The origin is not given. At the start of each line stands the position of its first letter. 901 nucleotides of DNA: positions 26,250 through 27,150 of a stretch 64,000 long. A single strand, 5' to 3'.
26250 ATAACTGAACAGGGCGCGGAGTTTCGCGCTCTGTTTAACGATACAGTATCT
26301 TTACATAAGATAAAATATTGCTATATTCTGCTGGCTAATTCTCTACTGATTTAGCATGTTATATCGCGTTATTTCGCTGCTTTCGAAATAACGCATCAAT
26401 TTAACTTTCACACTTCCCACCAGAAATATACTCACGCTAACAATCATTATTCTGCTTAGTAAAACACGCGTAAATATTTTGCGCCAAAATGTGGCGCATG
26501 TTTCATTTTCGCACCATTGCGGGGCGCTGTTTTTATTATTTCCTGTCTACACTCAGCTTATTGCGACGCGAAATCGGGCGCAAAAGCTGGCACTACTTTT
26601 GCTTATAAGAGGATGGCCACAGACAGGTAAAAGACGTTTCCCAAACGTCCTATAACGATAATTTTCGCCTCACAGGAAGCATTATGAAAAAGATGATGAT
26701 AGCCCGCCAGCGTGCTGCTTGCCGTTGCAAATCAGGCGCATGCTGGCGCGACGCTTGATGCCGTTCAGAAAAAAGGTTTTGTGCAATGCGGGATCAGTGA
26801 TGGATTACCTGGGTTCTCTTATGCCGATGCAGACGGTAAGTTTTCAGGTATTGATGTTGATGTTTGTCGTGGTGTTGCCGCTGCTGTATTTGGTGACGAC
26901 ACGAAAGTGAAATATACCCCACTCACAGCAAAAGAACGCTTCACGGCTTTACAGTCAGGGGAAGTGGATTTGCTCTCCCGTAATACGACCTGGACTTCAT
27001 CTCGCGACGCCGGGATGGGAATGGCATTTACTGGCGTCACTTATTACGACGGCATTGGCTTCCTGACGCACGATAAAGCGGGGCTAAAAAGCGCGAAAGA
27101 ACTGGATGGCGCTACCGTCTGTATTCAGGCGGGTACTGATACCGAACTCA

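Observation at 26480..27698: yhdW is frameshifted in its signal-peptide region while the operon keeps an apparently intact sigma54 / NtrC-type promoter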

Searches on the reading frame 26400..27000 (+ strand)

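Call 34: search_protein_families(library=ncbifam, proteins=[L001:4785-5807:+])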
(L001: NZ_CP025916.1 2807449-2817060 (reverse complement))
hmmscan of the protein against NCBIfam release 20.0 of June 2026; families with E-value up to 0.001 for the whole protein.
L001:4785-5807:+ (341 aa): 12 families
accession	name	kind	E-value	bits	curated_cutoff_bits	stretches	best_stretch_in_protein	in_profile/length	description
TIGR01096.1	3A0103s03R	subfamily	9.9e-59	198.8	256.35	1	12-312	4-249/250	lysine/arginine/ornithine ABC transporter substrate-binding protein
NF008063.0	PRK10797.1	subfamily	1.6e-22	80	375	1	5-272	11-276/302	glutamate/aspartate ABC transporter substrate-binding protein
NF008885.0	PRK11917.1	equivalog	3.3e-19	69.4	373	1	5-205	9-207/259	bifunctional adhesin/ABC transporter aspartate/glutamate-binding protein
NF008426.0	PRK11260.1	equivalog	1.6e-15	57.1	312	1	3-246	9-243/266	cystine ABC transporter substrate-binding protein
TIGR02995.1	ectoine_ehuB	equivalog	2.4e-09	36.8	190.9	1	5-155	3-153/275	ectoine/hydroxyectoine ABC transporter substrate-binding protein EhuB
NF007029.0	PRK09495.1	equivalog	6.7e-09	35.9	303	1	2-201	2-182/248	glutamine ABC transporter substrate-binding protein GlnH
TIGR04262.1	orph_peri_GRRM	subfamily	2.4e-06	27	190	1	42-242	9-202/257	extracellular substrate binding-like orphan protein GrrP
NF011583.0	PRK15007.1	subfamily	4.5e-05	22.9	358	1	1-200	1-176/243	arginine ABC transporter substrate-binding protein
NF052427.1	StpK7MSMEG_1200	equivalog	5e-05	22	900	1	26-233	353-556/601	serine/threonine protein kinase StpK7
NF041764.1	ArtI_Ecoli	equivalog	0.00012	21.5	522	1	1-200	1-176/243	arginine ABC transporter substrate-binding protein ArtI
NF041765.1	ArtJ_Ecoli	equivalog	0.00018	21.1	510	1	26-200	15-176/243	arginine ABC transporter substrate-binding protein ArtJ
TIGR01728.1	SsuA_fam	subfamily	0.00057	19.2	163.5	0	77-195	30-154/290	aliphatic sulfonate ABC transporter substrate-binding protein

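Call 35: search_protein_families(library=pfam, proteins=[L001:4785-5807:+])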
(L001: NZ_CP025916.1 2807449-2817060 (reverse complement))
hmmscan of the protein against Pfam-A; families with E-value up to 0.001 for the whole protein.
L001:4785-5807:+ (341 aa): 1 family
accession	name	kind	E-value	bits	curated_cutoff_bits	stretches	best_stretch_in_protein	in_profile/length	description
PF00497.25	SBP_bac_3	-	3.4e-16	59.7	26.4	1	38-254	2-121/132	Bacterial extracellular solute-binding proteins, family 3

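Call 36: search_solved_structures(query=L001:4785-5807:+, max_evalue=1e-10, show_alignments=1)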
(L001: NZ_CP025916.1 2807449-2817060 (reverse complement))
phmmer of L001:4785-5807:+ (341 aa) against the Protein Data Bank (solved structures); distinct sequences matched with E-value up to 1e-10: 20.
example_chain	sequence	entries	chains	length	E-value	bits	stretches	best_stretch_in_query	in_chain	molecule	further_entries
4z9n_A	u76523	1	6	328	5.4e-122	410.2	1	22-341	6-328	Amino acid ABC transporter, periplasmic amino acid-binding protein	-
2yjp_A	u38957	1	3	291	3e-20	75.8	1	8-249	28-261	PUTATIVE ABC TRANSPORTER, PERIPLASMIC BINDING PROTEIN, AMINO ACID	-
1xt8_A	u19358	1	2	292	2.6e-19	72.7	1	14-242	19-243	putative amino-acid transporter periplasmic solute-binding protein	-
2ia4_A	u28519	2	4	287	2.5e-18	69.5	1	23-248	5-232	Putative periplasmic binding transport protein | PERIPLASMIC BINDING TRANSPORT PROTEIN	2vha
5t0w_A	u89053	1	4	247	3.6e-18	68.9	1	24-243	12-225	AncCDT-1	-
5tuj_C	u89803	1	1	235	8.7e-18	67.7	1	24-243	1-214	Ancestral protein CDT-Anc1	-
4zv1_A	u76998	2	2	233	2.3e-17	66.3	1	34-244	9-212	AncQR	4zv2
9fbu_A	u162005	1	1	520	3.6e-17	65.7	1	24-246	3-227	Periplasmic binding transport protein,Green fluorescent protein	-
2v25_A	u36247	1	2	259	2.7e-16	62.8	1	9-235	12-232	MAJOR CELL-BINDING FACTOR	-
8ovn_A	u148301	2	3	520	4.7e-16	62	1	24-246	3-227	Putative periplasmic binding transport protein,Green fluorescent protein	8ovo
8ovp_A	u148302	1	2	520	9.5e-14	54.4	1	24-246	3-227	Putative periplasmic binding transport protein,Green fluorescent protein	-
6svf_A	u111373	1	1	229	7.4e-13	51.5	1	28-245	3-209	Amino acid ABC transporter, periplasmic amino acid-binding protein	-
4prs_A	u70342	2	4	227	9.5e-13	51.1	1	28-243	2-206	ABC-type transporter, periplasmic subunit family 3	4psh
6ggv_A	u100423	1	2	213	9.5e-13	51.1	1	28-243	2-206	Amino acid ABC transporter, periplasmic amino acid-binding protein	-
6ggp_A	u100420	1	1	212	1e-12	51.1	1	28-242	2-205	Amino acid ABC transporter, periplasmic amino acid-binding protein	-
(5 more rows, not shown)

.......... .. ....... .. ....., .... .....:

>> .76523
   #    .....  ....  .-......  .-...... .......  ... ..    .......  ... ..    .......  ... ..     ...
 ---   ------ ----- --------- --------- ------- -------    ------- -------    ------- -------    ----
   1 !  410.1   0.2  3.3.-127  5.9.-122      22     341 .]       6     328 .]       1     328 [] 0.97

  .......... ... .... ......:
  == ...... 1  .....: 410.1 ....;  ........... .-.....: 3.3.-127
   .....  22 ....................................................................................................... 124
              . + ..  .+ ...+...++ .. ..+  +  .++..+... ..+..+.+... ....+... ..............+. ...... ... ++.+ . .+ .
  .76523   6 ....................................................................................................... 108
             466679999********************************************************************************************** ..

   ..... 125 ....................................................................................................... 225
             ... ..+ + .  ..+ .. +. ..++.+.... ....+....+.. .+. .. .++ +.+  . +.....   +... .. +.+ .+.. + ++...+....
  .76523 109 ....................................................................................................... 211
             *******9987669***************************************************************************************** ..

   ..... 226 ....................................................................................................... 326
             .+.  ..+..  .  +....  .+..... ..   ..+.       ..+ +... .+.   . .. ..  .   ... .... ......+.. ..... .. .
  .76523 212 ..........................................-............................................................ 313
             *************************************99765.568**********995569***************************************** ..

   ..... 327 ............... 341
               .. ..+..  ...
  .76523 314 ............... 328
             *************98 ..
